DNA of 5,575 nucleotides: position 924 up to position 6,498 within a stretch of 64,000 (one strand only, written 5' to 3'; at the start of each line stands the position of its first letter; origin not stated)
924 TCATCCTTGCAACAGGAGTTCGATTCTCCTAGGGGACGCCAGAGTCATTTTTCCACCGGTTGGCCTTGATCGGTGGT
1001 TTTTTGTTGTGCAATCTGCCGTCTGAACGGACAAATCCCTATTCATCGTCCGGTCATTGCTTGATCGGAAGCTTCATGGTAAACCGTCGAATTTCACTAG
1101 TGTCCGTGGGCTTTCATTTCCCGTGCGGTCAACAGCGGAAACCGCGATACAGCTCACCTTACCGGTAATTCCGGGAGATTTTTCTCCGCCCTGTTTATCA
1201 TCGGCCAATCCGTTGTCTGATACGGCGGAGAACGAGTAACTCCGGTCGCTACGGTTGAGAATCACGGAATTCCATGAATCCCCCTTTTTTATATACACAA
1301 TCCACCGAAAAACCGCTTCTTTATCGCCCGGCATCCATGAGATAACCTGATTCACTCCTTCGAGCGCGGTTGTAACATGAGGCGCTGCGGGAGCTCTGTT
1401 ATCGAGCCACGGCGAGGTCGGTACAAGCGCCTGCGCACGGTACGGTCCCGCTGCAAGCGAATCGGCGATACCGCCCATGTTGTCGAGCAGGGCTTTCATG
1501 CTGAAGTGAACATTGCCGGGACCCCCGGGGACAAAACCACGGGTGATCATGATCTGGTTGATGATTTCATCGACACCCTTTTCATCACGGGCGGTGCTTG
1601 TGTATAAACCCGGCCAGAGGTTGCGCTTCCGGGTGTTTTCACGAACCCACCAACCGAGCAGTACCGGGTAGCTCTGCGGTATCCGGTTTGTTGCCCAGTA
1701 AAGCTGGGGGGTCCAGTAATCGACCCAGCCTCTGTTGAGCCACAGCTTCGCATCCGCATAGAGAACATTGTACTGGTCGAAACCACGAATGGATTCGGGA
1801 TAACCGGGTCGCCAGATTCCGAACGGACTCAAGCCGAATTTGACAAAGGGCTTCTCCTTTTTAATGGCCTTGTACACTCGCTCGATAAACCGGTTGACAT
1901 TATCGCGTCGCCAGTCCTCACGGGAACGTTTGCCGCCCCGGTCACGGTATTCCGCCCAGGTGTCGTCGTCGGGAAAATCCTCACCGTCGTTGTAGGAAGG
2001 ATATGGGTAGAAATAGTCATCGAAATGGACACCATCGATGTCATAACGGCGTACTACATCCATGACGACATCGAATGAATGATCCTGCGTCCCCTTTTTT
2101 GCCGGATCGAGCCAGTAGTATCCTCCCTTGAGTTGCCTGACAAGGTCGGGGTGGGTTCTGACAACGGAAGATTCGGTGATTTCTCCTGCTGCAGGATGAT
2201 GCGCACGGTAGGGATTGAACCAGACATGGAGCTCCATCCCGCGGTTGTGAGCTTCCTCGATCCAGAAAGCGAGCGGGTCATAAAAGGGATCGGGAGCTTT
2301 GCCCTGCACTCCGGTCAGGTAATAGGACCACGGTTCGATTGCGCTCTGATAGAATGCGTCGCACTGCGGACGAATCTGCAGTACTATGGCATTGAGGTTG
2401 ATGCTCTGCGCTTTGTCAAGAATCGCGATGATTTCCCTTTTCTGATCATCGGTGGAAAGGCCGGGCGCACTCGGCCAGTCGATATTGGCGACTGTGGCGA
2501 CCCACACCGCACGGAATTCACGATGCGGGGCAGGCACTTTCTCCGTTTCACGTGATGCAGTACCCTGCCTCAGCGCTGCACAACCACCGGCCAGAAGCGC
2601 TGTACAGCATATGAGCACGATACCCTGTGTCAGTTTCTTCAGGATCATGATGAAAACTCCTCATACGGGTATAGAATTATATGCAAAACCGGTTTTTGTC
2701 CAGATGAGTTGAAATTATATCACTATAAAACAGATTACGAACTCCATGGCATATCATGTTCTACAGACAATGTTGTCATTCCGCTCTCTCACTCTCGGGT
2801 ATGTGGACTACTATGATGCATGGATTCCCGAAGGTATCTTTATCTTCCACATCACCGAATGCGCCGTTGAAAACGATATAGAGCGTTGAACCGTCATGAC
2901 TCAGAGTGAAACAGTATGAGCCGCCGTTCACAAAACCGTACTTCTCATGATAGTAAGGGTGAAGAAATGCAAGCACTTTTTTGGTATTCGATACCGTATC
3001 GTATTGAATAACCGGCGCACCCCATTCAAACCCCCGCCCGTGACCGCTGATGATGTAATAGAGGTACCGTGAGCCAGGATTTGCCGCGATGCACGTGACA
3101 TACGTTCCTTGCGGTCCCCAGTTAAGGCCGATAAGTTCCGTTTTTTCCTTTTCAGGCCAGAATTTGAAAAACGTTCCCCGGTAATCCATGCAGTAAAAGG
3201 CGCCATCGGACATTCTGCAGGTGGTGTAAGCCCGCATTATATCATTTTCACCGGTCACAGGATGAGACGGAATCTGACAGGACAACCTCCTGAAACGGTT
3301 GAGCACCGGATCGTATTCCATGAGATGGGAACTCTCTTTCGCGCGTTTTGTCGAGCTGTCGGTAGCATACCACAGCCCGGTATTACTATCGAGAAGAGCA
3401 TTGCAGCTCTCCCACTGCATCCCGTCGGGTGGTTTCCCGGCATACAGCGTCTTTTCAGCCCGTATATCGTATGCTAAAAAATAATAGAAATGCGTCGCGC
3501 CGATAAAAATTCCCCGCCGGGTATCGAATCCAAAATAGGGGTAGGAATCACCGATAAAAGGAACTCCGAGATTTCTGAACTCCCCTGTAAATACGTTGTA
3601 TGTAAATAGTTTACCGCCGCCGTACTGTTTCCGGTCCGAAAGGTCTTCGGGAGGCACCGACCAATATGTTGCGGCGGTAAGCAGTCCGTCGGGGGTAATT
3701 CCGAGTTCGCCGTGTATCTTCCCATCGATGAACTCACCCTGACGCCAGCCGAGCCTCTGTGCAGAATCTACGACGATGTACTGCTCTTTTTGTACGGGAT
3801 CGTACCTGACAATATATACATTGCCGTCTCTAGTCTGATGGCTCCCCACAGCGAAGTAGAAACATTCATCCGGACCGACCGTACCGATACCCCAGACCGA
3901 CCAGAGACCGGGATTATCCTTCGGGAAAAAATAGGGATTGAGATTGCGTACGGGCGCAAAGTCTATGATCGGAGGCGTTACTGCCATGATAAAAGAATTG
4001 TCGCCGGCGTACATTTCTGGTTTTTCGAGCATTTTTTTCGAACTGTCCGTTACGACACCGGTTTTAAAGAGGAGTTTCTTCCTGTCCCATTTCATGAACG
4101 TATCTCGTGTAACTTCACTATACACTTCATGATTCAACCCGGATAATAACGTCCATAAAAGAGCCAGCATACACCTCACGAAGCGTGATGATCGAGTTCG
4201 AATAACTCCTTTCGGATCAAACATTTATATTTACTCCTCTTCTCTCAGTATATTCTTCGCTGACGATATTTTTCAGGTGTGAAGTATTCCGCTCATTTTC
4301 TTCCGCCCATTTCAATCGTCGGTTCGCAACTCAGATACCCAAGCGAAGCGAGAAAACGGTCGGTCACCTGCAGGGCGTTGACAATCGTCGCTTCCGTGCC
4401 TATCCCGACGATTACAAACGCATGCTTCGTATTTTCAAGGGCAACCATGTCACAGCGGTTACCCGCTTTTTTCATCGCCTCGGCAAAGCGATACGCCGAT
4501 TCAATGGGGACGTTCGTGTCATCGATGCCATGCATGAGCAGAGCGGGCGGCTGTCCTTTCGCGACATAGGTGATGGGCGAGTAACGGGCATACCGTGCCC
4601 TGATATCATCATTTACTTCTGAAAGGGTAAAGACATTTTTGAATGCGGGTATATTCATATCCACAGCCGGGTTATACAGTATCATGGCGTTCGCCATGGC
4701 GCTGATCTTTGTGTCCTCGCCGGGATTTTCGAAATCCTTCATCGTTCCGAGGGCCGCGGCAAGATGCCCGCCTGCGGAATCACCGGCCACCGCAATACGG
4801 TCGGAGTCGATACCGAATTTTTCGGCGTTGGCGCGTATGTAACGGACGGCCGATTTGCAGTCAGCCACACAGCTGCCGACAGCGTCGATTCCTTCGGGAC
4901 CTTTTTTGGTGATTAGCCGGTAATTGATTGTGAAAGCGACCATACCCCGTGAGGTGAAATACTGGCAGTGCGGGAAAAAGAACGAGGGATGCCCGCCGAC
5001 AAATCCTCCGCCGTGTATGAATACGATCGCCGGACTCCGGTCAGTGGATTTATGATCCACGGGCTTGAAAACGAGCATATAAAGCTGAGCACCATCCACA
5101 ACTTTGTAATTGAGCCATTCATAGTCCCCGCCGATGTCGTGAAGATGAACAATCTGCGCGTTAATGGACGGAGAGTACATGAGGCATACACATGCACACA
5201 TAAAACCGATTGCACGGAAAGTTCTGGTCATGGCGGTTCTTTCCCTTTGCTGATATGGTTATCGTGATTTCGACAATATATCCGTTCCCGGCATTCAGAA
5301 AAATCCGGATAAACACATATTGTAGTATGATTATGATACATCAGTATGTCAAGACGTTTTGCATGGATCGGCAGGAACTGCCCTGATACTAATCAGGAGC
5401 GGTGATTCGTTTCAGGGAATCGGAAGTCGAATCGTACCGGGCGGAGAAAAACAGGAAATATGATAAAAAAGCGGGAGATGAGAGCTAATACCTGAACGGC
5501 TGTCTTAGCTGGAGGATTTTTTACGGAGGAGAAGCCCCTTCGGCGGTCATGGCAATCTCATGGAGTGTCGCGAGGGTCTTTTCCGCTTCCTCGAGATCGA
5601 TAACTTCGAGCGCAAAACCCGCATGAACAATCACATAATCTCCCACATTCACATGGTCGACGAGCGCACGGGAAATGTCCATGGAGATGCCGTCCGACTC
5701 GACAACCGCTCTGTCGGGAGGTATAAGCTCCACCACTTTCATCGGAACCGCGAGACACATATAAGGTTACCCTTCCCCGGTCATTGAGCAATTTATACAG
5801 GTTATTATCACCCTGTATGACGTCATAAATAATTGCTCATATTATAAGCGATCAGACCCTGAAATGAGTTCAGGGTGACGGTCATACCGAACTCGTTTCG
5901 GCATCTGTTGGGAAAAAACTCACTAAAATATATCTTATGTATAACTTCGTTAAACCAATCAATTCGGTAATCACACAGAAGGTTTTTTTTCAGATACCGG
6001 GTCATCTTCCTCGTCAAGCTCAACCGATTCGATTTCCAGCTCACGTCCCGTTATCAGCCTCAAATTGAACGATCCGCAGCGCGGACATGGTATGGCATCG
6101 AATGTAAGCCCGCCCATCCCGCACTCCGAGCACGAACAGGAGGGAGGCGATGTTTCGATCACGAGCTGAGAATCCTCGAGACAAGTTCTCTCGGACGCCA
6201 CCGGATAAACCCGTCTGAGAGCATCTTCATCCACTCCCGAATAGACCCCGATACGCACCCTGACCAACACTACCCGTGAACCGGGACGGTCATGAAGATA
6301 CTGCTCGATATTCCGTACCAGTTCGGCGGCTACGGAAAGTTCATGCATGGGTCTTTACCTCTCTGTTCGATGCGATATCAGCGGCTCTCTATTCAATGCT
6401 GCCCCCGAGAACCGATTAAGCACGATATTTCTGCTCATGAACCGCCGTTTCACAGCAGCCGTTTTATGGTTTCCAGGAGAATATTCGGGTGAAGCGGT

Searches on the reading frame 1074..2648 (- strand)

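Call 55: search_protein_families(library=pfam, proteins=[window:1074-2648:-], max_evalue=0.00001)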
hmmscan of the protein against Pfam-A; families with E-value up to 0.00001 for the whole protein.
window:1074-2648:- (524 aa): 1 family
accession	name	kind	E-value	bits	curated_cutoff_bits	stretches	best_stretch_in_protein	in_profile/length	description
PF02638.21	GHL10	-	1.3e-65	222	27.9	1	44-339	1-284/311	Glycosyl hydrolase-like 10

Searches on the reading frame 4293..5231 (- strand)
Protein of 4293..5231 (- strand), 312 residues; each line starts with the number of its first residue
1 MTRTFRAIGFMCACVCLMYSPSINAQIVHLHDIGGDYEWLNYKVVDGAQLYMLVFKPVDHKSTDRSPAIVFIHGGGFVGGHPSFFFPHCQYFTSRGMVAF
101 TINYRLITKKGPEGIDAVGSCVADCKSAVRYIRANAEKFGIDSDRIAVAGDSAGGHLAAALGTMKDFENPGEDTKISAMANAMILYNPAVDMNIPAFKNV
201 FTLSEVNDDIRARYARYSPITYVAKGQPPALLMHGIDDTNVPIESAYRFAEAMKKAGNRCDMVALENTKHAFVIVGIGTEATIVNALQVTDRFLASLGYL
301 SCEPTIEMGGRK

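Call 55: search_protein_families(library=pfam, proteins=[window:4293-5231:-], max_evalue=0.00001)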
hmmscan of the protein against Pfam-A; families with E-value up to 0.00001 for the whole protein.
window:4293-5231:- (312 aa): 6 families
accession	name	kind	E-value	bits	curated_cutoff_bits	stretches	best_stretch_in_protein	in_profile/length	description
PF20434.5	BD-FAE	-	2e-33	116.2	26.8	1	60-252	7-214/215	BD-FAE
PF07859.19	Abhydrolase_3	-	5.6e-22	79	25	1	69-273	1-209/210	alpha/beta hydrolase fold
PF00326.27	Peptidase_S9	-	6e-19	68.8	22.6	1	85-294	4-206/213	Prolyl oligopeptidase family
PF00135.34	COesterase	-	7.9e-15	55.2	27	1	50-162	86-201/515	Carboxylesterase family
PF12146.15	Hydrolase_4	-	7.8e-07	29.1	27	0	68-198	6-123/239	Serine aminopeptidase, S33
PF02230.22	Abhydrolase_2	-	6e-06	26.7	23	0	229-272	158-201/217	Phospholipase/Carboxylesterase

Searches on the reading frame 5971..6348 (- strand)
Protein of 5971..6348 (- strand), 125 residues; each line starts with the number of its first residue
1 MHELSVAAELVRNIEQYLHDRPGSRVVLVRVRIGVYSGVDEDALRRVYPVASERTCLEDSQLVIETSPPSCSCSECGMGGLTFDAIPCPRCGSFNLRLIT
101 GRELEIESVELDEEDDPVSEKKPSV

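Call 55: search_protein_families(library=pfam, proteins=[window:5971-6348:-], max_evalue=0.00001)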
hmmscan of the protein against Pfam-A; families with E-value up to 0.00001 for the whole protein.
window:5971-6348:- (125 aa): 1 family
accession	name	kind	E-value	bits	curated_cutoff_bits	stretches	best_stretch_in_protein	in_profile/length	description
PF01155.25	HypA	-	1.4e-26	93.1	28.9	1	1-110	1-111/112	Hydrogenase/urease nickel incorporation, metallochaperone, hypA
